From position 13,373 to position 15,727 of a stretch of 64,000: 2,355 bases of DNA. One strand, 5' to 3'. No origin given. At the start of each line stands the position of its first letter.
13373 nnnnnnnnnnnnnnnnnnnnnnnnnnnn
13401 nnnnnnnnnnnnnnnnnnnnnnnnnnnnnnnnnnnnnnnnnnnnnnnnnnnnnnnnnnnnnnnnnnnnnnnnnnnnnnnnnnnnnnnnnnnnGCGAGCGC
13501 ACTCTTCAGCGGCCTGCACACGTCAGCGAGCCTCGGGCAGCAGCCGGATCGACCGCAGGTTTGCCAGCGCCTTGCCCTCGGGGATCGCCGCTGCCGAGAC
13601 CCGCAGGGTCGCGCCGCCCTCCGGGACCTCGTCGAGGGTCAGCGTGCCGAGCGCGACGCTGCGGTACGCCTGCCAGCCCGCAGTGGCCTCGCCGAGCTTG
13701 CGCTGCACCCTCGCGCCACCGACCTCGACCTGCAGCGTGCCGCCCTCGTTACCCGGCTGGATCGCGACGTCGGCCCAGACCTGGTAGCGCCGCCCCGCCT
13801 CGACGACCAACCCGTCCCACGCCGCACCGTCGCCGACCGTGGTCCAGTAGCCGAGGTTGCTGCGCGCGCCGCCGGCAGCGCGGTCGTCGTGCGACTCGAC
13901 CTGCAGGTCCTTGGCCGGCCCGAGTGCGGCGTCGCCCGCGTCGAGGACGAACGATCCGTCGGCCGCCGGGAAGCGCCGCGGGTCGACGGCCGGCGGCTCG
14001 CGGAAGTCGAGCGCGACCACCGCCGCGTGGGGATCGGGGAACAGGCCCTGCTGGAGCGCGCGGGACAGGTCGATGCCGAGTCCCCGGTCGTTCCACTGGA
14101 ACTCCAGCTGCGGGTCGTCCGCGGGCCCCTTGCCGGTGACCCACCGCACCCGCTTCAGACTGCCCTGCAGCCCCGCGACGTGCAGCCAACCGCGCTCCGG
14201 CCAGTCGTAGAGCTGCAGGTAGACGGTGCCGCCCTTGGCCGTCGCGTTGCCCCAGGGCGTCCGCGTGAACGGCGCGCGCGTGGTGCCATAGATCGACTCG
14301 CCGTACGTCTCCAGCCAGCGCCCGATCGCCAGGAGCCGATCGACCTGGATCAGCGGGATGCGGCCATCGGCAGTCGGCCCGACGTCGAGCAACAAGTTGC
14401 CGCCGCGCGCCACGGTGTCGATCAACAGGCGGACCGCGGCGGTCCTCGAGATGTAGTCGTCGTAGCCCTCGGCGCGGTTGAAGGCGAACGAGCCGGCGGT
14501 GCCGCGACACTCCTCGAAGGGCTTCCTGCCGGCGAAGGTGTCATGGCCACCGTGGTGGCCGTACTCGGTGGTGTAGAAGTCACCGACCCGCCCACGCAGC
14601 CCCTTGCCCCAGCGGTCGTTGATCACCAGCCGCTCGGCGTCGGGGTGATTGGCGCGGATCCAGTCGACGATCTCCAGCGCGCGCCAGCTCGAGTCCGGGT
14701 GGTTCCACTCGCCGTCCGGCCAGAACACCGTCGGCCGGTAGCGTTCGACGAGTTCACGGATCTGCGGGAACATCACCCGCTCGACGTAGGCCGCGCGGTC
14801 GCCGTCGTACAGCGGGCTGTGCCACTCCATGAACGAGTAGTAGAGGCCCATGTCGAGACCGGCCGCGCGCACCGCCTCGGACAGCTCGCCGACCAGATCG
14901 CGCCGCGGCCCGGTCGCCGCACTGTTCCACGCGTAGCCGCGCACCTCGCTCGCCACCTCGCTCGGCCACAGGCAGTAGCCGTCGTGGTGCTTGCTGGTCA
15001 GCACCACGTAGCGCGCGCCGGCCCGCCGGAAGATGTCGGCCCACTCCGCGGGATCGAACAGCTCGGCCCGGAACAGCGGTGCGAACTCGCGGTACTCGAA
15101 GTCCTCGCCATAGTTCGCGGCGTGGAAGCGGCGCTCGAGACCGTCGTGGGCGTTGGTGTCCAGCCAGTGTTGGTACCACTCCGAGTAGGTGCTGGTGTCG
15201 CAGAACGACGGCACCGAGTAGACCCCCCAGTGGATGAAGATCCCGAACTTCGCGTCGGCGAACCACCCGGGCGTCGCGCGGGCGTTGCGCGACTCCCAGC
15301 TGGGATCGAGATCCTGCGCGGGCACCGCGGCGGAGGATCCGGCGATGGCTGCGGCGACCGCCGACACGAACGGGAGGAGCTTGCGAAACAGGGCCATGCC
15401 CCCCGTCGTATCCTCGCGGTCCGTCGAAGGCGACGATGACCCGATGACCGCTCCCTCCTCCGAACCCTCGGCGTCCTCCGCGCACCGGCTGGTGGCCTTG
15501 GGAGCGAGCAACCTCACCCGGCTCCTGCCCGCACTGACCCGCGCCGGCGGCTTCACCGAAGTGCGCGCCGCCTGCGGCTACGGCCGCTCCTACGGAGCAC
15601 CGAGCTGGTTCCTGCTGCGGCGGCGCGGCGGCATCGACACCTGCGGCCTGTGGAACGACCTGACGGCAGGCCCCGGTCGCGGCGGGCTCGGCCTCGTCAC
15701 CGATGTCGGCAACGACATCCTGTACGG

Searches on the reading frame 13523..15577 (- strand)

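Call 11: search_protein_families(library=pfam, proteins=[window:13523-15577:-], max_evalue=0.001)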
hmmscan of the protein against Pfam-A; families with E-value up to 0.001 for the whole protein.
window:13523-15577:- (684 aa): 1 family
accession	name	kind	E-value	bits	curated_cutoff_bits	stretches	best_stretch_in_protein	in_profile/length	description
PF01120.23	Alpha_L_fucos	-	2.4e-107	359.8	25.2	1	83-427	7-345/345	Alpha-L-fucosidase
